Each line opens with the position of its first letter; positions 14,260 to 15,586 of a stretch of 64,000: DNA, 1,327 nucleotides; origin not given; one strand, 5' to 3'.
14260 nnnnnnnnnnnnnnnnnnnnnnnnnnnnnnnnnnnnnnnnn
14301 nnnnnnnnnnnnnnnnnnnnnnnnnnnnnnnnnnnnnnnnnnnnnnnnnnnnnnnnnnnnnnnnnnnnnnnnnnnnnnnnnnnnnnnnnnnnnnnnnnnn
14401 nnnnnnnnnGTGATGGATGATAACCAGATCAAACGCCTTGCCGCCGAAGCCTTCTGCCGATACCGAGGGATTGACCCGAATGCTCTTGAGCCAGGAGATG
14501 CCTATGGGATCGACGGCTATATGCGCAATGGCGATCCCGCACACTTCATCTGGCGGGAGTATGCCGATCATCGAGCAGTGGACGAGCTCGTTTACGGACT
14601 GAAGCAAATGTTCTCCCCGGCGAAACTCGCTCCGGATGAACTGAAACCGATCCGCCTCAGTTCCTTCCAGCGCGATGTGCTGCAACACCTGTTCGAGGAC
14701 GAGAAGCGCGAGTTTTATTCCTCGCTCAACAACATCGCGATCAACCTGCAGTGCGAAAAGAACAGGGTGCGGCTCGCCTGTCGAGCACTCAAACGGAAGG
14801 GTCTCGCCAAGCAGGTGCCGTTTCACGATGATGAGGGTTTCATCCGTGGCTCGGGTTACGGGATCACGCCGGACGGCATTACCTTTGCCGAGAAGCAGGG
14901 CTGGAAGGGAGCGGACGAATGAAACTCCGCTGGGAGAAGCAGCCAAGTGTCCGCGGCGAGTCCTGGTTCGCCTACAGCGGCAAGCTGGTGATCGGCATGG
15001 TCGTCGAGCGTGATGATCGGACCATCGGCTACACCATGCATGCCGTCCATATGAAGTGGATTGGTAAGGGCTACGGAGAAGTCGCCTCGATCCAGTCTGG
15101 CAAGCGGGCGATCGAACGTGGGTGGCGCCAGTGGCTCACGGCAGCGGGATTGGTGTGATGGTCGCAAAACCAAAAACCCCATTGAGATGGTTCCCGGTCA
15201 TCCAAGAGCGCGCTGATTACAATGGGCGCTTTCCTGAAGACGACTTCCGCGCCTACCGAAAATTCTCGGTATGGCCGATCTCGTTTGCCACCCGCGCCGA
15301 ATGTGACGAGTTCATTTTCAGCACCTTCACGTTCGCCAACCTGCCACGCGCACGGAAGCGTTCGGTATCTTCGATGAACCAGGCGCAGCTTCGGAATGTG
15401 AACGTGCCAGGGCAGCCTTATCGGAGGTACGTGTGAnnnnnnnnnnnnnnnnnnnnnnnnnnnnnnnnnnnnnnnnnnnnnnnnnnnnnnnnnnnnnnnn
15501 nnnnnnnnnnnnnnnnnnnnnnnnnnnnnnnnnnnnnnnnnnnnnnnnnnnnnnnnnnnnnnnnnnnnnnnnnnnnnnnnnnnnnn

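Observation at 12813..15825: Phage-encoded RtcB RNA ligase followed by five translationally coupled small ORFs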

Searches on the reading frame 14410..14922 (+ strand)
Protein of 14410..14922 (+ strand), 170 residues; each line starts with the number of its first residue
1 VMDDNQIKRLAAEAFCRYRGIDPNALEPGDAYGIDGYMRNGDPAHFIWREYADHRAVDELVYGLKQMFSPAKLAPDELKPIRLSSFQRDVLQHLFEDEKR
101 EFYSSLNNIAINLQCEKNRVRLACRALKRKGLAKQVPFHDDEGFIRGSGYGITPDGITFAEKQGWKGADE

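Call 3: search_protein_families(library=pfam, proteins=[window:14410-14922:+], max_evalue=0.1)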
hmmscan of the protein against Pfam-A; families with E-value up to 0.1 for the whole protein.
window:14410-14922:+ (170 aa): 0 families

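Call 9: search_protein_families(library=phrogs, proteins=[window:14413-14922:+], max_evalue=0.01)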
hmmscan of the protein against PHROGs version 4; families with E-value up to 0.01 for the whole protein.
window:14413-14922:+ (169 aa): 1 family
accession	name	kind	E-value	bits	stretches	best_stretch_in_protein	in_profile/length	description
phrog_2440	-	transcription regulation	0.0047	17.8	1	101-160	42-96/126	transcriptional regulator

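Call 11: search_protein_families(library=ncbifam, proteins=[window:14413-14922:+], max_evalue=0.1)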
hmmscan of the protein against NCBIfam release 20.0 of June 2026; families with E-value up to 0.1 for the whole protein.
window:14413-14922:+ (169 aa): 1 family
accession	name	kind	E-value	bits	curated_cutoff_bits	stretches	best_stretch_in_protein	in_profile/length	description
NF041423.1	MobC_subf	subfamily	0.0044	16.3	200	1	88-160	20-87/240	MobC family replication-relaxation protein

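Call 28: find_homologous_proteins(query=window:14413-14919:+, max_evalue=0.001)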
Query window:14413-14919:+ (169 aa): 19 proteins with E <= 0.001 among 53 candidates.
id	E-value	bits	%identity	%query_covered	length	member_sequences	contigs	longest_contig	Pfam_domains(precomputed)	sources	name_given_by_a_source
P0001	6.2e-98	344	88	100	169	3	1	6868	-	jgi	jgi:hypothetical protein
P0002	2.4e-92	326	82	100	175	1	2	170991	-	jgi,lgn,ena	-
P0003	2.7e-90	319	82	99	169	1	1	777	-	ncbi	-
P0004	4.6e-89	315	81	99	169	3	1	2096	-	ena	-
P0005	1.4e-81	291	78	100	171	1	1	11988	-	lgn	-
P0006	7.0e-50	187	86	59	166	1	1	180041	-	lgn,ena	-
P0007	1.7e-49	186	64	89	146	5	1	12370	-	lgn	-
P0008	9.3e-48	181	74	67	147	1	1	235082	-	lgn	-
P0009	2.8e-47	179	73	68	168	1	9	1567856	-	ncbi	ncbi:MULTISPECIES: hypothetical protein [unclassified Agrobacterium]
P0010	5.9e-47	178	82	59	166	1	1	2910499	-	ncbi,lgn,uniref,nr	ncbi:hypothetical protein G6M86_03775 [Agrobacterium tumefaciens]|uniref:Uncharacterized protein n=1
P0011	9.9e-47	177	85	57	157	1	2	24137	-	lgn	-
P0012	3.1e-45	172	67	73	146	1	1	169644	-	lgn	-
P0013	8.8e-45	171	60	89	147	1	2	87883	-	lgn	-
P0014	1.1e-44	170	78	59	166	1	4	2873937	-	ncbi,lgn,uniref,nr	ncbi:hypothetical protein G6L16_008720 [Agrobacterium tumefaciens]|uniref:hypothetical protein n=1 T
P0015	1.2e-37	148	70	58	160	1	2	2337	-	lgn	-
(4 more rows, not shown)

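Call 30: find_encoding_contigs(protein=P0010, flank=6000, max_places=3)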
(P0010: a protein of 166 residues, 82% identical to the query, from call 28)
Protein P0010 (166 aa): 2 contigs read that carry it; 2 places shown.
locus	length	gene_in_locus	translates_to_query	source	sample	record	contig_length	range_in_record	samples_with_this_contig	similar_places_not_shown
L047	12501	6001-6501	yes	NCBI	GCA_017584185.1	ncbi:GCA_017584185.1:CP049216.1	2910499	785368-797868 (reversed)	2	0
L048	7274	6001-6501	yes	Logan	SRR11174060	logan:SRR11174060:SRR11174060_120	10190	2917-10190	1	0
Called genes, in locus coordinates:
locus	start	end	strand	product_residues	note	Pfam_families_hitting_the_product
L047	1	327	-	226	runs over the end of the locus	PF10991:Enc34_ssDNA-bd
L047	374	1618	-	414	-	PF10926:DUF2800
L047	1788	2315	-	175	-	-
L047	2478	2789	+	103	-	-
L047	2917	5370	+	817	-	PF09250:Prim-Pol, PF08707:PriCT_2, PF19263:DUF5906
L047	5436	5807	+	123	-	-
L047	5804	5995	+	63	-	PF07131:DUF1382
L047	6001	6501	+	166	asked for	-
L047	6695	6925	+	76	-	-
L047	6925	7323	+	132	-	-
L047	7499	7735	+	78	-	-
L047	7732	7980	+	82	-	-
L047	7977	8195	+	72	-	-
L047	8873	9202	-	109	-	-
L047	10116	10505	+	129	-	-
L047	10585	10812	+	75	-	-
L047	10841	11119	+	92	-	-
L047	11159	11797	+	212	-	-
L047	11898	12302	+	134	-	-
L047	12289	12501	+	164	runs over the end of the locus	-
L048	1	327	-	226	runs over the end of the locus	PF10991:Enc34_ssDNA-bd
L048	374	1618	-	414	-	PF10926:DUF2800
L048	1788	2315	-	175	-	-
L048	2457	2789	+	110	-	-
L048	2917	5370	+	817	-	PF09250:Prim-Pol, PF08707:PriCT_2, PF19263:DUF5906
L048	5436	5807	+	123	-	-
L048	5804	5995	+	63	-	PF07131:DUF1382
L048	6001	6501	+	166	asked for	-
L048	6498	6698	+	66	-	-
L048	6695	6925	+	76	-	-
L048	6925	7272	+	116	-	?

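Call 31: find_encoding_contigs(protein=P0008, flank=6000, max_places=3)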
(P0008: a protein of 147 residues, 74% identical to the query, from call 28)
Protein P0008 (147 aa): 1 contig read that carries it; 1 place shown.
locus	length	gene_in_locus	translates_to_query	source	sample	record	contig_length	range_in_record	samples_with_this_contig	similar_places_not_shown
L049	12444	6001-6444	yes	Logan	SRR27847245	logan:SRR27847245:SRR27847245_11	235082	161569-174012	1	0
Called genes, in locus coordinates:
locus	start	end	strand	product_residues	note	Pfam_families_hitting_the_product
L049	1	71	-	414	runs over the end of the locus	PF10926:DUF2800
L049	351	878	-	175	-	-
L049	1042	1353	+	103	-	-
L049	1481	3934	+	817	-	PF09250:Prim-Pol, PF08707:PriCT_2, PF19263:DUF5906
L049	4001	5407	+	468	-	PF01139:RtcB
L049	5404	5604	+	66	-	PF07131:DUF1382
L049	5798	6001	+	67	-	-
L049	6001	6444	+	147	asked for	-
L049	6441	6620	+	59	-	-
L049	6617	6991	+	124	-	-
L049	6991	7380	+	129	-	-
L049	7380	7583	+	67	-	-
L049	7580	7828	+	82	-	-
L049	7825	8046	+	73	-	-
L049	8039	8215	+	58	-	-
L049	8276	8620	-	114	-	-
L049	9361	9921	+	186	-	-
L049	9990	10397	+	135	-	-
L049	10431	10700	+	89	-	-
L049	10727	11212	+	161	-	-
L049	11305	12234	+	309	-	-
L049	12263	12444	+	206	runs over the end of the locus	-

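Call 37: search_protein_families(library=pfam, proteins=[L047:5436-5807:+, L049:6617-6991:+, L049:5798-6001:+, L049:6441-6620:+], max_evalue=0.1)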
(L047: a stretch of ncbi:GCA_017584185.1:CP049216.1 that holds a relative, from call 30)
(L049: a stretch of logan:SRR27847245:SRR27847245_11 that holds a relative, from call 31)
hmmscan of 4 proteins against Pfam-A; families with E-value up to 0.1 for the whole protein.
L047:5436-5807:+ (123 aa): 0 families

L049:6617-6991:+ (124 aa): 0 families

L049:5798-6001:+ (67 aa): 0 families

L049:6441-6620:+ (59 aa): 0 families

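Call 46: predict_structure(alignment_id=A2)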
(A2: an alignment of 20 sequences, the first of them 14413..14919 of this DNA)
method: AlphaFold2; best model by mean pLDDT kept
length: 169 residues; sequences in the alignment: 20
mean_pLDDT: 71.0   pTM: 0.51
mean pLDDT of the five models: 71.0, 71.0, 68.3, 67.9, 67.7
residues with pLDDT >= 90: 39; 70-90: 44; 50-70: 57; < 50: 29
segments of 3 or more residues with pLDDT < 50: 26-28, 40-51, 68-77
pLDDT, mean of each block of 10 residues (from residue 1): 65 65 55 52 40 58 58 51 92 87 83 92 92 81 78 90 68
secondary structure, 60 per line:
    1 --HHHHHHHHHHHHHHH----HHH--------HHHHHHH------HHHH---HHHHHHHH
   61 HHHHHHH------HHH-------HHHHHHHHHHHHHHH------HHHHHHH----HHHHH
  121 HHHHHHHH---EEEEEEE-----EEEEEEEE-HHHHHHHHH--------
elements in order: H3-17 H33-39 H46-49 H53-67 H84-98 H105-111 H116-128 E132-138 E144-151 H153-161

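Call 49: fold_search(model_id=the predicted structure, library=pdb)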
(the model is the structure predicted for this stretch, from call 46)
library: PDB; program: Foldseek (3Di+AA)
matches with E <= 10: 1688; with E <= 0.001: 8
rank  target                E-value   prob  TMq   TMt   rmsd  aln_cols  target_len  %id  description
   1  5yi0_A                3.7e-04  1.00  0.42  0.48  10.6       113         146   18  Structure of Lactococcus lactis ZitR, C30AH42A mutant (released 2017-12-06)
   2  5yhy                  5.4e-04  1.00  0.40  0.46  11.5       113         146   18  Structure of Lactococcus lactis ZitR, C30S mutant (released 2017-12-06)
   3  4lln_J                6.1e-04  1.00  0.41  0.49  10.0       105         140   24  Crystal structure of S. aureus MepR-DNA complex (released 2014-05-14)
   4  5f6f_A                6.1e-04  1.00  0.41  0.49  12.8       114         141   24  S. aureus MepR G34R Mutant (released 2016-12-07)
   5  6fi9_A                6.9e-04  1.00  0.39  0.46  12.7       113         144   23  Crystal Structure of a zinc-responsive MarR family member, Lactococcus lactis ZitR (released 2019-02-20)
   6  5yhx_N                7.3e-04  1.00  0.40  0.46  12.5       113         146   20  Structure of Lactococcus lactis ZitR, wild type (released 2017-12-06)
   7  5yhz                  8.3e-04  1.00  0.41  0.47   2.4        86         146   21  Structure of Lactococcus lactis ZitR, E41A mutant (released 2017-12-06)
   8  5ffx_D                8.8e-04  1.00  0.41  0.50  11.4       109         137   23  S. aureus MepR G34K Mutant (released 2016-12-21)
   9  5yi1                  1.1e-03  1.00  0.39  0.50  10.6       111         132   18  Structure of Lactococcus lactis ZitR, C30AH42A mutant in apo form (released 2017-12-06)
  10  9u7b_A                1.2e-03  1.00  0.41  0.47  10.8       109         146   21  Crystal structure of Rv0042c (released 2026-03-25)
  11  5yi3_E                1.3e-03  1.00  0.39  0.45  12.3       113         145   18  Structure of Lactococcus lactis ZitR, C30S mutant in complex with DNA (released 2017-12-06)
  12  4ld5_A                1.6e-03  1.00  0.41  0.49  12.4       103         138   24  Crystal structure of MepR Q18P mutant from multidrug resistant S. aureus clinical isolate (released 2013-09-11)
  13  4l9n_B                1.7e-03  1.00  0.40  0.49  11.4       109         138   22  Crystal structure of MepR A103V mutant from multidrug resistant S. aureus clinical isolate (released 2013-09-11)
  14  5yhx_A                1.8e-03  1.00  0.41  0.47  12.6       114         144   21  Structure of Lactococcus lactis ZitR, wild type (released 2017-12-06)
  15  5yi3_B                1.8e-03  1.00  0.40  0.47  12.7       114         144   20  Structure of Lactococcus lactis ZitR, C30S mutant in complex with DNA (released 2017-12-06)
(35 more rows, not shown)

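Call 69: search_protein_families(library=padloc, proteins=[window:14413-14922:+, L047:5436-5807:+], max_evalue=0.01)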
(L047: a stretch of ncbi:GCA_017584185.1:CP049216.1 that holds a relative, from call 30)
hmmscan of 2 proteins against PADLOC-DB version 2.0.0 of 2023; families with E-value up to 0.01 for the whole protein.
window:14413-14922:+ (169 aa): 0 families

L047:5436-5807:+ (123 aa): 1 family
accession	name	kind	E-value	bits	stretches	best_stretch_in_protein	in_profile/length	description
PDLC00415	ThsA1|ThsA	-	0.0038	14.6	1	71-104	189-219/281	Macro domain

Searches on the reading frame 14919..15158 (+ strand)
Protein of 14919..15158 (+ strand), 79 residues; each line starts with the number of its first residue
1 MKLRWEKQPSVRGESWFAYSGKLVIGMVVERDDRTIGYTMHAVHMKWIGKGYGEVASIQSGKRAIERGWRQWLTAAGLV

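Call 3: search_protein_families(library=pfam, proteins=[window:14919-15158:+], max_evalue=0.1)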
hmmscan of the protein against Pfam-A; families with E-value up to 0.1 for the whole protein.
window:14919-15158:+ (79 aa): 0 families

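Call 9: search_protein_families(library=phrogs, proteins=[window:14919-15158:+], max_evalue=0.01)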
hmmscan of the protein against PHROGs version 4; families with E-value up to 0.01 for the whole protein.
window:14919-15158:+ (79 aa): 0 families

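Call 11: search_protein_families(library=ncbifam, proteins=[window:14919-15158:+], max_evalue=0.1)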
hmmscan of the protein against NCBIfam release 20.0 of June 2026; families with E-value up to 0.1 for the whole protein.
window:14919-15158:+ (79 aa): 0 families

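Call 52: find_homologous_proteins(query=window:14919-15155:+, max_evalue=0.001)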
Query window:14919-15155:+ (79 aa): 13 proteins with E <= 0.001 among 13 candidates.
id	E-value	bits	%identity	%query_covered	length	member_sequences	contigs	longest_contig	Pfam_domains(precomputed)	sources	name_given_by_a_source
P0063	1.9e-46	173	100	100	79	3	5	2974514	-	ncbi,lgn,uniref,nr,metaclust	ncbi:hypothetical protein G6L26_009505 [Agrobacterium radiobacter]|uniref:hypothetical protein n=1 T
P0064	1.5e-41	158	90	100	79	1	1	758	-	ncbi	-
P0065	2.8e-28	115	71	100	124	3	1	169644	-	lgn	-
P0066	3.1e-28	115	72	100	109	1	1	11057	-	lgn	-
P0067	1.1e-27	113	73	100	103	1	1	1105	-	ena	-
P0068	4.8e-27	111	67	100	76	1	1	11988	-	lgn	-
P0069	4.9e-23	99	76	80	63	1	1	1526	-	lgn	-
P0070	1.3e-22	97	66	100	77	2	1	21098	-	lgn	-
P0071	4.8e-22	95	60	99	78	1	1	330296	-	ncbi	-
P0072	1.9e-21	94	62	100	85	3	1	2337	-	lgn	-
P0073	1.9e-17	81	56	100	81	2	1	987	-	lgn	-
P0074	2.0e-17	81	56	99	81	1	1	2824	-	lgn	-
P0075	2.8e-17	80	58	100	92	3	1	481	-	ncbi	-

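Call 53: find_encoding_contigs(protein=P0063, flank=10000, max_places=4)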
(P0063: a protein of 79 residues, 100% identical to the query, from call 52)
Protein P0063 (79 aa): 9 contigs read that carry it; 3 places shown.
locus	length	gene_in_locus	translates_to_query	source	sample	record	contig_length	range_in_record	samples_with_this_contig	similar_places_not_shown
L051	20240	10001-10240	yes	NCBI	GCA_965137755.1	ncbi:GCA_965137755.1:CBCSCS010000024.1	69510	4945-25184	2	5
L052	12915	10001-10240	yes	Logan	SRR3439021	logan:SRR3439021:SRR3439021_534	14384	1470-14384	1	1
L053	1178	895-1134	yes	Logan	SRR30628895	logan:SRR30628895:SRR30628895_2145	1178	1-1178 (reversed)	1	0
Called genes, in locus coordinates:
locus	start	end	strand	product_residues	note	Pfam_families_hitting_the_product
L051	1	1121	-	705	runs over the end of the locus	-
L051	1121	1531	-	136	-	-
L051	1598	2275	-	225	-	PF10991:Enc34_ssDNA-bd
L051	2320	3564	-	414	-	PF10926:DUF2800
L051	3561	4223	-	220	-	PF07463:NUMOD4, PF13392:HNH_3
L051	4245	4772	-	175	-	-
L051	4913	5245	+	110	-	-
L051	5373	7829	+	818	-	PF09250:Prim-Pol, PF08707:PriCT_2, PF19263:DUF5906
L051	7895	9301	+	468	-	PF01139:RtcB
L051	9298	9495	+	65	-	PF07131:DUF1382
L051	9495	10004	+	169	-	-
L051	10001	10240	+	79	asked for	-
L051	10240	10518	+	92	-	-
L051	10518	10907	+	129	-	-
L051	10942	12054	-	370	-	PF01757:Acyl_transf_3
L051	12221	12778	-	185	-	-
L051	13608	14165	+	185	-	-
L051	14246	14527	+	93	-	-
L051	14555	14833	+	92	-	-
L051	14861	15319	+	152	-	-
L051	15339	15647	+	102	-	-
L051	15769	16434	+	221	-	-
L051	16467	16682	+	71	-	-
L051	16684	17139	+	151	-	-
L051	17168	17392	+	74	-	-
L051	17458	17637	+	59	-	-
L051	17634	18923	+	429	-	PF01935:DUF87, PF05872:HerA_C, PF13401:AAA_22 (weak), PF05872:HerA_C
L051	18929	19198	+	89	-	-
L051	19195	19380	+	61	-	-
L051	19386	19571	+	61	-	-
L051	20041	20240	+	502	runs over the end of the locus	-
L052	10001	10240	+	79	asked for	-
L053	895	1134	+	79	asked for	-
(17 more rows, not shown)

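Call 69: search_protein_families(library=padloc, proteins=[window:14919-15158:+], max_evalue=0.01)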
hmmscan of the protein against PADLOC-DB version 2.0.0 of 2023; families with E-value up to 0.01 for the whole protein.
window:14919-15158:+ (79 aa): 0 families

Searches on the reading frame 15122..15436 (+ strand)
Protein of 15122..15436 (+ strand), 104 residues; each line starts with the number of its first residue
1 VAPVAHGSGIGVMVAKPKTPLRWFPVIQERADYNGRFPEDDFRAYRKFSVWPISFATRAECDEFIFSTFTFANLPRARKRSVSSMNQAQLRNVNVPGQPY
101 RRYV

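Call 3: search_protein_families(library=pfam, proteins=[window:15122-15436:+], max_evalue=0.1)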
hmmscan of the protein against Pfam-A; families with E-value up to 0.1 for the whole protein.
window:15122-15436:+ (104 aa): 0 families

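Call 9: search_protein_families(library=phrogs, proteins=[window:15158-15436:+], max_evalue=0.01)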
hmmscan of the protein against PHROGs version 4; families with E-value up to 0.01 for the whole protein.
window:15158-15436:+ (92 aa): 0 families

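Call 11: search_protein_families(library=ncbifam, proteins=[window:15158-15436:+], max_evalue=0.1)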
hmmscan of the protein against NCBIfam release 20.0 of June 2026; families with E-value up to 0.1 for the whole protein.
window:15158-15436:+ (92 aa): 0 families

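Call 48: search_protein_representatives(protein=window:15158-15433:+)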
Query: 92 residues. Proteins with E-value up to 0.001 (for the whole library): 16; up to 1e-10: 2; up to 1e-30: 0. The best 16 are listed.
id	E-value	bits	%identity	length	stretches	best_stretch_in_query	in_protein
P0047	1.1e-26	109.1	65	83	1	10-92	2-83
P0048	3.0e-19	85.4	49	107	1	5-90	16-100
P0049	4.2e-10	56.1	50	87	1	12-73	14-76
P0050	4.4e-10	56.1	48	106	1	5-72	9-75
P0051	1.1e-09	54.8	45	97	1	10-76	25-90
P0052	3.0e-09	53.4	44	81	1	7-71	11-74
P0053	4.7e-09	52.8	49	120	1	13-72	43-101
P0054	1.5e-07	48.0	43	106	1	6-69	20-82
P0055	2.6e-07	47.2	43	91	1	4-67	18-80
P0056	5.2e-07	46.2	42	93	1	3-70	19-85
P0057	1.1e-06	45.2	45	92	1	15-63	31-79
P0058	1.1e-06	45.1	53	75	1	12-71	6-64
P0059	2.1e-06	44.3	42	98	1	13-80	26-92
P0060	3.2e-06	43.7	43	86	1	6-69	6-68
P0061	3.7e-06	43.5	43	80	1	11-67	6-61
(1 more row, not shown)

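Call 69: search_protein_families(library=padloc, proteins=[window:15158-15436:+], max_evalue=0.01)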
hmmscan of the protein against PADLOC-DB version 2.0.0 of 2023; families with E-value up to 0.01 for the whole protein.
window:15158-15436:+ (92 aa): 0 families

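Call 86: find_encoding_contigs(protein=P0048, flank=5000, max_places=3)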
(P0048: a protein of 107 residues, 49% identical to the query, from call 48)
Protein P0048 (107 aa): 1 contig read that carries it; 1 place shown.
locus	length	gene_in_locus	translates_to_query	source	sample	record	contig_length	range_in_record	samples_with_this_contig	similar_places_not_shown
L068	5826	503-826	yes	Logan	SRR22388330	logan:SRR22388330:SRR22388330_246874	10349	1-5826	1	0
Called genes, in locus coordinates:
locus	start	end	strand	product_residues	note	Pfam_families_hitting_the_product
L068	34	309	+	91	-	PF26092:T4_Y16D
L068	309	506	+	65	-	PF07131:DUF1382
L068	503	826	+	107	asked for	-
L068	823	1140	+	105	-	PF19800:DUF6283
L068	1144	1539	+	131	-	-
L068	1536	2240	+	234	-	PF10979:DUF2786 (weak), PF23771:DUF7168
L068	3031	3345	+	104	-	-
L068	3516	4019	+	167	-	-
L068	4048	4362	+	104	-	-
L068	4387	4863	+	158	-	-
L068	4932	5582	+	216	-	-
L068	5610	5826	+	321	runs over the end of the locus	-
